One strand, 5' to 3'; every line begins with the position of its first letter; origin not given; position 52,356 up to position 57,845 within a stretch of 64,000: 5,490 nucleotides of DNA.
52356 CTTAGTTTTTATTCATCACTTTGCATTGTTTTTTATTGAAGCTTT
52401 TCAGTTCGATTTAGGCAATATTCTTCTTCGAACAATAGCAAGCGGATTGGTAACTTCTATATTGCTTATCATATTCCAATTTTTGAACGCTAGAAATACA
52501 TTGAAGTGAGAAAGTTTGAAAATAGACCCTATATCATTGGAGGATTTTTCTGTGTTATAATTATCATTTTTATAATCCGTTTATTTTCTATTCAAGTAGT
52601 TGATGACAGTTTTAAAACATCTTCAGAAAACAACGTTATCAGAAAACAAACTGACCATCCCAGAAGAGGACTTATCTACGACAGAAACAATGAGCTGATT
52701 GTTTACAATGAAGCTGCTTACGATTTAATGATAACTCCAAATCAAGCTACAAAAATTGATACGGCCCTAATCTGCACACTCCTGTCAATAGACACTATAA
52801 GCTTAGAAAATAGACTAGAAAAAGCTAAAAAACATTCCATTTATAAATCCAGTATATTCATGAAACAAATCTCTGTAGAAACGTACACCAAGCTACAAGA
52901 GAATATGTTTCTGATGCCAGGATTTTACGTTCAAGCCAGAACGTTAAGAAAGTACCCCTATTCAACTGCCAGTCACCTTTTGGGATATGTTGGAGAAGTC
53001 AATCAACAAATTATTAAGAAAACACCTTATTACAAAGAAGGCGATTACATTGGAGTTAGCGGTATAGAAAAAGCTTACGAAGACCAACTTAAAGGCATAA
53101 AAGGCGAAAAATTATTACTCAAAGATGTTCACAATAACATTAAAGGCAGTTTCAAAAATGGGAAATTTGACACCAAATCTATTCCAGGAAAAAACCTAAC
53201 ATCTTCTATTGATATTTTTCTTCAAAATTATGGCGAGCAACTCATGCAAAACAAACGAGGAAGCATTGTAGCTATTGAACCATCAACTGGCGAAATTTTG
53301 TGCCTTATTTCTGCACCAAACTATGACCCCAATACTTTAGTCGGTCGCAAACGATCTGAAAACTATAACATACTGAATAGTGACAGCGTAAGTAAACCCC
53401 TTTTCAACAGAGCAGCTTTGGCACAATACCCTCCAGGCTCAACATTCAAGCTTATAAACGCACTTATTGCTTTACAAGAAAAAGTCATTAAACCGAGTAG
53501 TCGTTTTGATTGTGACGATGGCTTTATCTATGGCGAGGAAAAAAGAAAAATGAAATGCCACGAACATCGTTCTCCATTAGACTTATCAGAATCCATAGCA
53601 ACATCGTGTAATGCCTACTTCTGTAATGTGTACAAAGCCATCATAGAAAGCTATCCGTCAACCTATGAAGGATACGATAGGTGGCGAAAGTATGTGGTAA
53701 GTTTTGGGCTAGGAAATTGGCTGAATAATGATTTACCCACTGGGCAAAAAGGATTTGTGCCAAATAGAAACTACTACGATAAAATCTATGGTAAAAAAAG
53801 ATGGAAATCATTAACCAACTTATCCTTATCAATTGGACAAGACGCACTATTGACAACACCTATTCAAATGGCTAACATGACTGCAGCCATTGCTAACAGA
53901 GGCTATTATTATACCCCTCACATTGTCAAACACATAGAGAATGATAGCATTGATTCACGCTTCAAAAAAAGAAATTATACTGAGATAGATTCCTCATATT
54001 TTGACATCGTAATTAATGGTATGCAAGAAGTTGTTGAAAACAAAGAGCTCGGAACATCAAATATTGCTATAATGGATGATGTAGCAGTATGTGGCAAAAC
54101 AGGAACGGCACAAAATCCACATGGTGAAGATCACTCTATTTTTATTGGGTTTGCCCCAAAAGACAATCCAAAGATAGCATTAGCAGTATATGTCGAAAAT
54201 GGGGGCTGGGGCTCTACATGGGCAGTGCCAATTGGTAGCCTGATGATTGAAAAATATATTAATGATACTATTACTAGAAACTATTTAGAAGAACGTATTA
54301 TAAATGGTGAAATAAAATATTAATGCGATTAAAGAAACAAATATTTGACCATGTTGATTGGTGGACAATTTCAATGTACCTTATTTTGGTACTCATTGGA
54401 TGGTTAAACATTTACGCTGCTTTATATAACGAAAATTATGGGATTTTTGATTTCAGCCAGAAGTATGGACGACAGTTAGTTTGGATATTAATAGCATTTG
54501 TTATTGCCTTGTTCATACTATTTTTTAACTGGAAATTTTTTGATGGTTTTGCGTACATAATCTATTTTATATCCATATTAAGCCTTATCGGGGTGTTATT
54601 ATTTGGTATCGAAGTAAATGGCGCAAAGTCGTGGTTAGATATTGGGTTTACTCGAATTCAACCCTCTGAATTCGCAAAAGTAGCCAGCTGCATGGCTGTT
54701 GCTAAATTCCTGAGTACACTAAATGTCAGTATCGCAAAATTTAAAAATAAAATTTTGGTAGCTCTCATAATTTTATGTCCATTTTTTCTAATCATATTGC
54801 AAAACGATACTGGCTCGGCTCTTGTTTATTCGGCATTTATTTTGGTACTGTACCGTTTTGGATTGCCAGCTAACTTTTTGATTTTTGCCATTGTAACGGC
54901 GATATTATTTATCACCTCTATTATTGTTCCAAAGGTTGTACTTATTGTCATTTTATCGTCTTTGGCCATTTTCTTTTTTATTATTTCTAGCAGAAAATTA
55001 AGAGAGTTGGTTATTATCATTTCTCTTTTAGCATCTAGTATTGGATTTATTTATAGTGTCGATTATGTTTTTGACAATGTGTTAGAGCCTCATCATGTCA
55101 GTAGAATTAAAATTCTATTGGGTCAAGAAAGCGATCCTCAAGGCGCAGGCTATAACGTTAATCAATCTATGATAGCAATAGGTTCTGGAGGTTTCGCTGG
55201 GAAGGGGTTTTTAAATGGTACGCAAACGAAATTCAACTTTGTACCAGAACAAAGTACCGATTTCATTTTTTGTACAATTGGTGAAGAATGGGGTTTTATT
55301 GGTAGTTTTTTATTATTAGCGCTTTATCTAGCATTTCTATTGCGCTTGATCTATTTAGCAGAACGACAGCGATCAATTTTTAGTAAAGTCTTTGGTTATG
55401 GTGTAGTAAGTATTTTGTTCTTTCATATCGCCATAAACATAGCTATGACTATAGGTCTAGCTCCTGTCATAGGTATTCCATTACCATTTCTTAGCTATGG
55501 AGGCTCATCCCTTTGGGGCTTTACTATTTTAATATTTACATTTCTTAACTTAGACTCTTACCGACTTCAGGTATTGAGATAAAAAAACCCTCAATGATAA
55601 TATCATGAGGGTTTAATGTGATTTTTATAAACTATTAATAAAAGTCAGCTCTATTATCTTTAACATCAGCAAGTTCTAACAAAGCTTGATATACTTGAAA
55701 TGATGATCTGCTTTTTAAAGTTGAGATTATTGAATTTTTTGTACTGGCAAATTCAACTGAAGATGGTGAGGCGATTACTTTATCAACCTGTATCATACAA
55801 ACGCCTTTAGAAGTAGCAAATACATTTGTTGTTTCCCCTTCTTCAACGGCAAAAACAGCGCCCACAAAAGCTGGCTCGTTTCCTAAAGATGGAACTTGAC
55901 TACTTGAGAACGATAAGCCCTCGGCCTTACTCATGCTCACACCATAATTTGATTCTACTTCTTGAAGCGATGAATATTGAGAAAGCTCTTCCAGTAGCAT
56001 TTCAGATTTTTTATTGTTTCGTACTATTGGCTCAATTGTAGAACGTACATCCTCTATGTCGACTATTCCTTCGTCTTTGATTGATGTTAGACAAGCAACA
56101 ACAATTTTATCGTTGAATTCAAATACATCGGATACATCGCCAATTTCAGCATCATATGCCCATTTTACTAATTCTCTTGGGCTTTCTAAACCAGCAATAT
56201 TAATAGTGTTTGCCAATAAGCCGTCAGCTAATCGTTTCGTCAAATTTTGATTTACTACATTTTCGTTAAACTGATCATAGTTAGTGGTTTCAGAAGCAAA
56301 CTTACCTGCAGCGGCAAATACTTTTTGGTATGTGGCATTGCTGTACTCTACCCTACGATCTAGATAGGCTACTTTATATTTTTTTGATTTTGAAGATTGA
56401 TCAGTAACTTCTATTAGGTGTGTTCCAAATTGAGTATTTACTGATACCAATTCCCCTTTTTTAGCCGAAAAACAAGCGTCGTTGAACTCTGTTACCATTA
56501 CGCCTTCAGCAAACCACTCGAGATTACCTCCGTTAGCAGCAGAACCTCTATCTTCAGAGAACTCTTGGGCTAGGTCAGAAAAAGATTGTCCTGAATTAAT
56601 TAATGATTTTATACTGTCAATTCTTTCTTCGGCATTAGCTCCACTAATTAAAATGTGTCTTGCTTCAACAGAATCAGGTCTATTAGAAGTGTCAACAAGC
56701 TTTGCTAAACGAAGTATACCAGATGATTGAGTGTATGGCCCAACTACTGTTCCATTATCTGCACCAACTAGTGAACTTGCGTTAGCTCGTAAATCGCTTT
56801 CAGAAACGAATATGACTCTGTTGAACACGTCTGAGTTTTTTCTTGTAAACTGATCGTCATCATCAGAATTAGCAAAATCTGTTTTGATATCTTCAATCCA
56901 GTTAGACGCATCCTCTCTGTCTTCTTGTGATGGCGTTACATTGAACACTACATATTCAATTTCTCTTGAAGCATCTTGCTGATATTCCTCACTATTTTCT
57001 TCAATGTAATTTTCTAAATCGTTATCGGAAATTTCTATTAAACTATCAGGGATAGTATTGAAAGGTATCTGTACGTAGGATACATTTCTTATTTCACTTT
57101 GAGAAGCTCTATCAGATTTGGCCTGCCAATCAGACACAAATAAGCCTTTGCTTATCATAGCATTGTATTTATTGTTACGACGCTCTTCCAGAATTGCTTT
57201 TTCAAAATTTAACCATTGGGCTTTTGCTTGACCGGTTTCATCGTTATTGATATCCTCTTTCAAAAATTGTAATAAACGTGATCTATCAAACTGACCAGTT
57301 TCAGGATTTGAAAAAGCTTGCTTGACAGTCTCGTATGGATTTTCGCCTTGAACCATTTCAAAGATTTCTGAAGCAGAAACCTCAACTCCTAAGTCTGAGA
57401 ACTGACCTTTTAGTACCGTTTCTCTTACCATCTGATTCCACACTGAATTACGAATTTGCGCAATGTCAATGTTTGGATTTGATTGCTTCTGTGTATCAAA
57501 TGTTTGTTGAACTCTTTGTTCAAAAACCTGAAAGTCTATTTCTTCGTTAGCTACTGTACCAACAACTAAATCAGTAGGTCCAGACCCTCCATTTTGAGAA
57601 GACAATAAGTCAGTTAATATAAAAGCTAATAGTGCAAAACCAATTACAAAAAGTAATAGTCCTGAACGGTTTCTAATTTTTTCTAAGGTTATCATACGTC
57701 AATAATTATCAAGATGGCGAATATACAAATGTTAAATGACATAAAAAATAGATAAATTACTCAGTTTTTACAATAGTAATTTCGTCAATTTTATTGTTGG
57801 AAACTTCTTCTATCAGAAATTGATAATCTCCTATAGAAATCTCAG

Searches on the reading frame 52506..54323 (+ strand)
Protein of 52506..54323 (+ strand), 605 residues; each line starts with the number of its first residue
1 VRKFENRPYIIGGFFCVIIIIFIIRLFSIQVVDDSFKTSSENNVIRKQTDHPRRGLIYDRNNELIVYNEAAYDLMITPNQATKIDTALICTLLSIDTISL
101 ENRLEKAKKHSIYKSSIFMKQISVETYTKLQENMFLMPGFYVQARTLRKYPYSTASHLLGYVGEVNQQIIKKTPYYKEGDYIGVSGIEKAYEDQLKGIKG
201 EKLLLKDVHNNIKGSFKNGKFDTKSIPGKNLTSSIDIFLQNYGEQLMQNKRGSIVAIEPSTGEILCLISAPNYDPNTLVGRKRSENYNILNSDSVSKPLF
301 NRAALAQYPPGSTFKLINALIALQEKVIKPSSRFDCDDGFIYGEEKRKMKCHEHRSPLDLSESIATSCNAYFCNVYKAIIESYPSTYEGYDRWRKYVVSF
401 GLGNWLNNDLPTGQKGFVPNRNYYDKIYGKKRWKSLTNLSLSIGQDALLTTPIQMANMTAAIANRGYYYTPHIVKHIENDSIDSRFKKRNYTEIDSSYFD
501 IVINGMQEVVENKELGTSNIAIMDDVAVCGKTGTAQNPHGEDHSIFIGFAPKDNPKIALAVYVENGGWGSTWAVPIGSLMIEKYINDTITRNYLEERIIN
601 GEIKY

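Call 35: search_protein_families(library=pfam, proteins=[window:52506-54323:+], max_evalue=0.001)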
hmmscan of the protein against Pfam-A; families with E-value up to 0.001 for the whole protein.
window:52506-54323:+ (605 aa): 2 families
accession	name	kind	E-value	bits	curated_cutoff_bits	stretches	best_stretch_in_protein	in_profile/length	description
PF00905.27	Transpeptidase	-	1.8e-58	198.6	22.1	1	252-576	1-293/299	Penicillin binding protein transpeptidase domain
PF03717.20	PBP_dimer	-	1.9e-40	139.6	24.4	1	51-213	3-176/180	Penicillin-binding Protein dimerisation domain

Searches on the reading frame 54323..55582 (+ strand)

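Call 36: search_protein_families(library=pfam, proteins=[window:54323-55582:+], max_evalue=0.1)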
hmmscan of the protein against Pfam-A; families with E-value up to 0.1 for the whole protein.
window:54323-55582:+ (419 aa): 1 family
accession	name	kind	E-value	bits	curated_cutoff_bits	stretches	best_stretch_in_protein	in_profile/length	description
PF01098.24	FTSW_RODA_SPOVE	-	2.7e-80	270.5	26.4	2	209-413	158-353/356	Cell cycle protein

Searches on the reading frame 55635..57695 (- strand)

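Call 36: search_protein_families(library=pfam, proteins=[window:55635-57695:-], max_evalue=0.1)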
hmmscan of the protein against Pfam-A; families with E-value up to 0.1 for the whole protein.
window:55635-57695:- (686 aa): 5 families
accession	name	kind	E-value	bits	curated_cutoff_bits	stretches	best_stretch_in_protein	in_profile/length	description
PF13623.11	SurA_N_2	-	1.9e-34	119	28.5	1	4-145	1-145/145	SurA-like N-terminal domain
PF13616.12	Rotamase_3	-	2e-31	109.4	22.5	1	329-433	2-115/116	PPIC-type PPIASE domain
PF00639.27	Rotamase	-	2.7e-22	80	21.7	1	353-432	16-97/97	PPIC-type PPIASE domain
PF13145.12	Rotamase_2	-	8.2e-17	62.6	27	3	222-328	1-101/121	PPIC-type PPIASE domain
PF13624.11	SurA_N_3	-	2.1e-14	54.1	27.2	1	4-147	2-140/162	SurA-like N-terminal domain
